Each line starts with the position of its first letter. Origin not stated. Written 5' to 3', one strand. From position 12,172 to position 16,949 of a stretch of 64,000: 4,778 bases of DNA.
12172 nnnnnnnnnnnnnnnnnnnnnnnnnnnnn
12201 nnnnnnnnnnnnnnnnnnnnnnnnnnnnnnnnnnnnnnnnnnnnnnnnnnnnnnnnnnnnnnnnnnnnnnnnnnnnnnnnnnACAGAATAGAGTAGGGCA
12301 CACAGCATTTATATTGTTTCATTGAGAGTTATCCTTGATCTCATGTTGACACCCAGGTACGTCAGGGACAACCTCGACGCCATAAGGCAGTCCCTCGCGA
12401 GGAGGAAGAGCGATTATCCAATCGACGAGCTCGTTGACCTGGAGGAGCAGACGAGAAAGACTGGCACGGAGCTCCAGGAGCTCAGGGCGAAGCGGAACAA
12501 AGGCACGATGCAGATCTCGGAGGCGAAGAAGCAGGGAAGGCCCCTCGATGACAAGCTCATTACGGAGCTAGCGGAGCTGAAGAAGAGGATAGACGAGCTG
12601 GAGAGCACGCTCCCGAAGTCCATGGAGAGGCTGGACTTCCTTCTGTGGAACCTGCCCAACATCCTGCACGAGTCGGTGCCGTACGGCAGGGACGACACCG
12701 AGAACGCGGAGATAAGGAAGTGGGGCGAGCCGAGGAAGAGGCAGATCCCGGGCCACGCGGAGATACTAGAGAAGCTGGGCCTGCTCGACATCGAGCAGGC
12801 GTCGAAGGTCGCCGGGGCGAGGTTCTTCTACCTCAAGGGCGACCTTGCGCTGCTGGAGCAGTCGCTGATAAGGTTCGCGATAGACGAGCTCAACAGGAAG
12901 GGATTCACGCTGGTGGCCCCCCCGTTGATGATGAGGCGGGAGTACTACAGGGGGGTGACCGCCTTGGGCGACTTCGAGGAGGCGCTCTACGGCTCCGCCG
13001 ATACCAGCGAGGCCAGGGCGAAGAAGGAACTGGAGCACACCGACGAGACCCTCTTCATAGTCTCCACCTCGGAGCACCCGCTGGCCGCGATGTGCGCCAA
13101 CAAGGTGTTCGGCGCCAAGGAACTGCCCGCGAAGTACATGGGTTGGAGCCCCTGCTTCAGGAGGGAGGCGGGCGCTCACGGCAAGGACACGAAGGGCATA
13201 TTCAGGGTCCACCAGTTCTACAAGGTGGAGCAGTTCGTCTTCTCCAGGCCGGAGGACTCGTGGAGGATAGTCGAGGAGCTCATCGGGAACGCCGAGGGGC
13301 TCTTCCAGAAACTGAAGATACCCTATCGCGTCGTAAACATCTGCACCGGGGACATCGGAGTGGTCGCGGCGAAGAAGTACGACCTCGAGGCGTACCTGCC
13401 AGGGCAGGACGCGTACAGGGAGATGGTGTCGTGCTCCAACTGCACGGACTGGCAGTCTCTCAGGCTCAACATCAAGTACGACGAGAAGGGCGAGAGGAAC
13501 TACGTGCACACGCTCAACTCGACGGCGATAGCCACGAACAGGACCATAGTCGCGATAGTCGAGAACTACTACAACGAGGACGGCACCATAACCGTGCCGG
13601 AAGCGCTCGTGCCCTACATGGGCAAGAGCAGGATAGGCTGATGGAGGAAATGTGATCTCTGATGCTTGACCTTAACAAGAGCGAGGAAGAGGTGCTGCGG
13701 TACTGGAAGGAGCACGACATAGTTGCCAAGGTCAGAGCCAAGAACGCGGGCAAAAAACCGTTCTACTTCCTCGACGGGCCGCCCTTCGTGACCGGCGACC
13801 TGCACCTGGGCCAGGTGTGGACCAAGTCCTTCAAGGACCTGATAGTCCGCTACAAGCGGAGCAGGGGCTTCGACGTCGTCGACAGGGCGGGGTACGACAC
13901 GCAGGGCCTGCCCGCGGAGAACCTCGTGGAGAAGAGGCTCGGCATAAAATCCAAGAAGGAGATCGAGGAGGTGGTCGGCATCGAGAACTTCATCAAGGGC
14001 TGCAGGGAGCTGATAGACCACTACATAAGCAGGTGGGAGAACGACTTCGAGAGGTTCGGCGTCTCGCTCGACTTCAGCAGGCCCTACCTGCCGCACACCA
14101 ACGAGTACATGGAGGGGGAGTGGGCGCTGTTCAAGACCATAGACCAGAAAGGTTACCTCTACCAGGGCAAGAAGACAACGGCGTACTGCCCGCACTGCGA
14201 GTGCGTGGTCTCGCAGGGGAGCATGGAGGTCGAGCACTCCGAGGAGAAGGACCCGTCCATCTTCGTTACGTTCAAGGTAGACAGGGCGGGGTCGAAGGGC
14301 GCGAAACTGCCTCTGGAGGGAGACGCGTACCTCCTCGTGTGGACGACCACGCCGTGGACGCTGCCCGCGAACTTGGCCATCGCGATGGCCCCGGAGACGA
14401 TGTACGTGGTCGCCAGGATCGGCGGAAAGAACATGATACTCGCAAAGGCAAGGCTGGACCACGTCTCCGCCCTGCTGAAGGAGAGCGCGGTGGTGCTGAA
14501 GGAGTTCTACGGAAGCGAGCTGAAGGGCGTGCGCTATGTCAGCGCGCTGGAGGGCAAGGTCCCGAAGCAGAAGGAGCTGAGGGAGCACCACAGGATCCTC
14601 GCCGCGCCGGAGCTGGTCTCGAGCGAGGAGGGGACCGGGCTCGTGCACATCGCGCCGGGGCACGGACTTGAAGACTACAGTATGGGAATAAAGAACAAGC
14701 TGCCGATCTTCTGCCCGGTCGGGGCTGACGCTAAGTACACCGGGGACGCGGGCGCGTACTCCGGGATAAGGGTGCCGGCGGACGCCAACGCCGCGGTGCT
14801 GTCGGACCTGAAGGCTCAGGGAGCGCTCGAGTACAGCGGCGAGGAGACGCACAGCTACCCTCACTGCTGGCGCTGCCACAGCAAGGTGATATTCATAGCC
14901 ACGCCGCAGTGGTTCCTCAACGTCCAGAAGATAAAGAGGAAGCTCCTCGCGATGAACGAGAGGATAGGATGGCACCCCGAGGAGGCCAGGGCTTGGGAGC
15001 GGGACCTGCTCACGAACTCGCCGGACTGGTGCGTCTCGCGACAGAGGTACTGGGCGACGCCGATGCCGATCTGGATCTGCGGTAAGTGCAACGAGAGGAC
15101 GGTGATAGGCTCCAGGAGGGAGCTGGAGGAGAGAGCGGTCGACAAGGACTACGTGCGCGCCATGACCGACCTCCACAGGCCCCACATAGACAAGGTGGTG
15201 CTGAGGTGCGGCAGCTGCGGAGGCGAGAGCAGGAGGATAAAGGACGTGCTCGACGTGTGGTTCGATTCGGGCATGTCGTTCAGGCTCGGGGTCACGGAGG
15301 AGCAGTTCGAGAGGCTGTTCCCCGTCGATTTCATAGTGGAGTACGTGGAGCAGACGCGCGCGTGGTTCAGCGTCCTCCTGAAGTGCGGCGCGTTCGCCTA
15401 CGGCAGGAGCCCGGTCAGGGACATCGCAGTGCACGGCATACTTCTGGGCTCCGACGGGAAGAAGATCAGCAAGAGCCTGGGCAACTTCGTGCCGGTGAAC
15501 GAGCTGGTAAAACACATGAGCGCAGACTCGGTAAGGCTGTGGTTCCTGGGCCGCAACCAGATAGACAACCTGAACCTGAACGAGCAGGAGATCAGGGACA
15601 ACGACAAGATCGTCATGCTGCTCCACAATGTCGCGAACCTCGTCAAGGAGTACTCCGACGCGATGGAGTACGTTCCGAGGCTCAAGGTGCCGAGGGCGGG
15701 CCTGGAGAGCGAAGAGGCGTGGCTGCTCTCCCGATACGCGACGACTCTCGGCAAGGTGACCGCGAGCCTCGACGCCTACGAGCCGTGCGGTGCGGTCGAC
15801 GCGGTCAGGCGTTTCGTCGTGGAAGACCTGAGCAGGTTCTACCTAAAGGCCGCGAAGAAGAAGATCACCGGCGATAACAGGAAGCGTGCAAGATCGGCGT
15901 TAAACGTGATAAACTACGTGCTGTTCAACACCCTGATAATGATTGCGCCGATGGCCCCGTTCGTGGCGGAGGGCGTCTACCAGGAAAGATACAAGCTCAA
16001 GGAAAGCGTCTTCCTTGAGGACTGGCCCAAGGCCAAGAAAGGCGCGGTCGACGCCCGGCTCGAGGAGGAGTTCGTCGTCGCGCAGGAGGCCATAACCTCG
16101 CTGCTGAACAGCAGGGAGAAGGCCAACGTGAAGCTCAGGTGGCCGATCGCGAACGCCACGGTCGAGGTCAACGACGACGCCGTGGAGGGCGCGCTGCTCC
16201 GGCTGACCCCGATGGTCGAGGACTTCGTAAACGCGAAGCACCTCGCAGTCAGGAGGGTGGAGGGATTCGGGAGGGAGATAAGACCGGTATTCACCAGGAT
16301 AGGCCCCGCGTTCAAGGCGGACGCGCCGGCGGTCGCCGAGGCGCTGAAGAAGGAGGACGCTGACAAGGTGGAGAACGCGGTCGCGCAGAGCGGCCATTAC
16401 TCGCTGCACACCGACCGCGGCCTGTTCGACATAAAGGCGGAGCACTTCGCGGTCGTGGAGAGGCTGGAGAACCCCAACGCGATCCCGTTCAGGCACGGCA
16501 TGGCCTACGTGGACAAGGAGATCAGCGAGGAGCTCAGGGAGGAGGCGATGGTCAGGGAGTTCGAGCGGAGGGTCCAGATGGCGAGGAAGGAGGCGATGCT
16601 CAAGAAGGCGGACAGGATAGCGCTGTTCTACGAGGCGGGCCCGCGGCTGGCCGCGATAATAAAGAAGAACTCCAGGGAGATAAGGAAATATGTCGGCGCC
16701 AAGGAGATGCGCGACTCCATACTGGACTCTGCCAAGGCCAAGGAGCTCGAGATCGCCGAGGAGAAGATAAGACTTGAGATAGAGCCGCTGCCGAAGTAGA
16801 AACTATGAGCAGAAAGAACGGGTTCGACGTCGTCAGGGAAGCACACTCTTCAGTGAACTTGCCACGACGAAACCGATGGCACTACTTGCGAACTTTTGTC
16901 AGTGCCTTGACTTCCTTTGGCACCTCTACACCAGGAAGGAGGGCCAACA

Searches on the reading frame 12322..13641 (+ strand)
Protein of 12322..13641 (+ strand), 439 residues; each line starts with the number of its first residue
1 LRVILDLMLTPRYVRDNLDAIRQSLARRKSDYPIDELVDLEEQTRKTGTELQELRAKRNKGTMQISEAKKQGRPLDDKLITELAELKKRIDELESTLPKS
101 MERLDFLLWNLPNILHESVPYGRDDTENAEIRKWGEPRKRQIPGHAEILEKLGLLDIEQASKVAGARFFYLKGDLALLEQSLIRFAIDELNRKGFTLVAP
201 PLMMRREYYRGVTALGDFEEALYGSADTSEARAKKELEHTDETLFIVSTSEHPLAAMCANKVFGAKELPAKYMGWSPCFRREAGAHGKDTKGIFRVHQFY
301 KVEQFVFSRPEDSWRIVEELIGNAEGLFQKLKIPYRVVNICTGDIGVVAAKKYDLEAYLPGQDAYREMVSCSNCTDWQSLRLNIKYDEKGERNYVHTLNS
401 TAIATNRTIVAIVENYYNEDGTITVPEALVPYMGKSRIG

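Call 83: search_protein_families(library=pfam, proteins=[window:12322-13641:+], max_evalue=0.001)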
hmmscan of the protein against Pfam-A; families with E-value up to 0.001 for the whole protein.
window:12322-13641:+ (439 aa): 3 families
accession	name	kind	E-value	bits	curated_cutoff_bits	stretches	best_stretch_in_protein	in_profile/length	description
PF00587.30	tRNA-synt_2b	-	1.9e-39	136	29.3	1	241-416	8-179/179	tRNA synthetase class II core domain (G, H, P, S and T)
PF02403.27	Seryl_tRNA_N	-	9.3e-23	81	28.2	1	8-114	1-107/108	Seryl-tRNA synthetase N-terminal domain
PF24481.2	CT398_CC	-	0.00098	19.5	27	0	36-105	44-112/180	CT398-like coiled coil hairpin domain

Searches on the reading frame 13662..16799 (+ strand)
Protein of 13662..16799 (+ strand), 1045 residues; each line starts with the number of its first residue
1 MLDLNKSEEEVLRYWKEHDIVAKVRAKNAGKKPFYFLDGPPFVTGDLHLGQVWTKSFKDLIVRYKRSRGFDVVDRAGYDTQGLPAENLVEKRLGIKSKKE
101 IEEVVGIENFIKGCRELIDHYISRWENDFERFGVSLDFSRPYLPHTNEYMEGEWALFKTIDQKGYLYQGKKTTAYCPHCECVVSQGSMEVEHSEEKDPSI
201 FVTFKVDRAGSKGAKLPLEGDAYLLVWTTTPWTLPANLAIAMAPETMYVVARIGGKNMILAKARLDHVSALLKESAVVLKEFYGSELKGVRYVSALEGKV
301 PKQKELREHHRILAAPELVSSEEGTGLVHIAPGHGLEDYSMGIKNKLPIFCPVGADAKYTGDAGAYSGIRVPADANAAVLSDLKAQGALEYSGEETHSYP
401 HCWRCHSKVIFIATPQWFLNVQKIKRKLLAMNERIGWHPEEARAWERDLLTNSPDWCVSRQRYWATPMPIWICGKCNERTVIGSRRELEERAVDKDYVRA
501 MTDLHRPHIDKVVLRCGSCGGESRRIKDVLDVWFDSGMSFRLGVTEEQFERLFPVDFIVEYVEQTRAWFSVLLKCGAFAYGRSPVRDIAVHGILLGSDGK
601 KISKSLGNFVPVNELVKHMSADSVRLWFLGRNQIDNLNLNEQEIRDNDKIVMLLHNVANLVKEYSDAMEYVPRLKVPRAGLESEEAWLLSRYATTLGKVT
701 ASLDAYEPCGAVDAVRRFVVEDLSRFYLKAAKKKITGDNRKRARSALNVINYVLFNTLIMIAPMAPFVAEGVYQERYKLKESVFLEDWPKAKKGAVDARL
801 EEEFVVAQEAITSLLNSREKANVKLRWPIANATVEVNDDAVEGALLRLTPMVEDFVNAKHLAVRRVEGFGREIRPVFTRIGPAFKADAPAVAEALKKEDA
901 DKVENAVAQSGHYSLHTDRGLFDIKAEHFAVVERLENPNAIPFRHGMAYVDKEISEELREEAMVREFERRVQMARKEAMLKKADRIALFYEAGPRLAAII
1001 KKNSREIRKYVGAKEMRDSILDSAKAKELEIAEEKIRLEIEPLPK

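Call 10: search_protein_families(library=pfam, proteins=[window:13662-16799:+], max_evalue=0.001)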
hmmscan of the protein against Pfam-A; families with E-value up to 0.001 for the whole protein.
window:13662-16799:+ (1045 aa): 5 families
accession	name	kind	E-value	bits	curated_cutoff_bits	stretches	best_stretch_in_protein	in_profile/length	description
PF00133.28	tRNA-synt_1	-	9.5e-99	331.4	22.7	1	11-638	2-412/414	tRNA synthetases class I (I, L, M and V)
PF08264.19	Anticodon_1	-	3.3e-28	98.8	25.1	1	686-829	2-144/148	Anticodon-binding domain of tRNA ligase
PF09334.17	tRNA-synt_1g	-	4.2e-19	69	20.1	1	41-184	8-131/391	tRNA synthetases class I (M)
PF19302.4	DUF5915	-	1.3e-18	67.7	27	1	854-1041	6-193/195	Domain of unknown function (DUF5915)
PF01406.26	tRNA-synt_1e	-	1.6e-08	34.8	27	1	588-646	240-298/301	tRNA synthetases class I (C) catalytic domain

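Call 20: find_related_loci(query=window:13662-16799:+, collection=genome_contigs, flank=1000)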
Query window:13662-16799:+ (1045 aa) in genome_contigs; peptide patterns used: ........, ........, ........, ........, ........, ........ (x = any residue, [..] = any of these).
76 stretches matched a pattern; 55 encode a relative of the query (tblastn E <= 1e-3); 55 distinct loci.
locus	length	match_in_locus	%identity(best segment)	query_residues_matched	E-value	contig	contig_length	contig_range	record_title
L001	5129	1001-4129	70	1-1041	0e+0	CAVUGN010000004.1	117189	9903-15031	MAG: uncultured Candidatus Micrarchaeota archaeon isolate MFD02138.bin.1.89 genome assembly, contig: contig_23160, whole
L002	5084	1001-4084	51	1-1030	0e+0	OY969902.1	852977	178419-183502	MAG: uncultured archaeon isolate MFD01476.bin.c.10 genome assembly, chromosome: 1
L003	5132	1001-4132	56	1-1041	0e+0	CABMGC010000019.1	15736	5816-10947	uncultured archaeon isolate LFW-125_1 genome assembly, contig: LFW1251_26, whole genome shotgun sequence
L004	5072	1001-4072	35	7-1037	0e+0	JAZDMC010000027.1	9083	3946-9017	MAG: Candidatus Woesearchaeota archaeon isolate MEGAHIT-group-0.632 k141_18284425, whole genome shotgun sequence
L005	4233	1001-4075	35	7-1037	0e+0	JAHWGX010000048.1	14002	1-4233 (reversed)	MAG: Candidatus Woesearchaeota archaeon isolate FT1_083 k127_36537287, whole genome shotgun sequence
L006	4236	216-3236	33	3-1016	0e+0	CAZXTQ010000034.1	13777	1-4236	MAG TPA_asm: uncultured Methanosarcinales archaeon isolate SRP141376_co3_431 genome assembly, contig: NODE_12248_length_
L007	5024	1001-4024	34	8-1024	1e-180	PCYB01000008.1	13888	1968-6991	MAG: Candidatus Woesearchaeota archaeon CG10_big_fil_rev_8_21_14_0_10_36_11 CG10_8_21_14_0.10_scaffold_4318_c, whole gen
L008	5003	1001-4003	32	8-1016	9e-179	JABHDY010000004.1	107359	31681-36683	MAG: Candidatus Woesearchaeota archaeon isolate SI037_bin144 k141_222353, whole genome shotgun sequence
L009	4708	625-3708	32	8-1038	2e-180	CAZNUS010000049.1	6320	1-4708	MAG TPA_asm: uncultured Methanosarcinales archaeon isolate binchicken_co38_1369 genome assembly, contig: NODE_26057_leng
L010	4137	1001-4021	34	8-1007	5e-176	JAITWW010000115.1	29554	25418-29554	MAG: Candidatus Methanofilum arcanum isolate Xx448_bin9 k119_1075505, whole genome shotgun sequence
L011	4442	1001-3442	35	1-834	1e-170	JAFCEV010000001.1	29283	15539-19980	Candidatus Pacearchaeota archaeon isolate Meg22_1214_Bin_270 Meg22_1214_Bin_270_scaffold_5074, whole genome shotgun sequ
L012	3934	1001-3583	34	1-890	1e-167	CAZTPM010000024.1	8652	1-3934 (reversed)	MAG TPA_asm: Candidatus Woesearchaeota archaeon isolate SRP178699_co2_49 genome assembly, contig: NODE_8717_length_8652_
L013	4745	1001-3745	34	8-913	3e-165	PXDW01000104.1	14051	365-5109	MAG: Candidatus Woesearchaeota archaeon isolate T3Sed10_350R1 T3-Sed10-C9218, whole genome shotgun sequence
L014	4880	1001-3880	33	92-1041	3e-160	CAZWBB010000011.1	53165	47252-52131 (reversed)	MAG TPA_asm: uncultured Methanosarcinales archaeon isolate SRP077602_co2_374 genome assembly, contig: NODE_944_length_53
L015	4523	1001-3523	33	1-848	1e-139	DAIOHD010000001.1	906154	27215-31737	MAG TPA_asm: Candidatus Magasanikbacteria bacterium isolate CTOTU29494 NODE_1_length_906154_cov_15.402158, whole genome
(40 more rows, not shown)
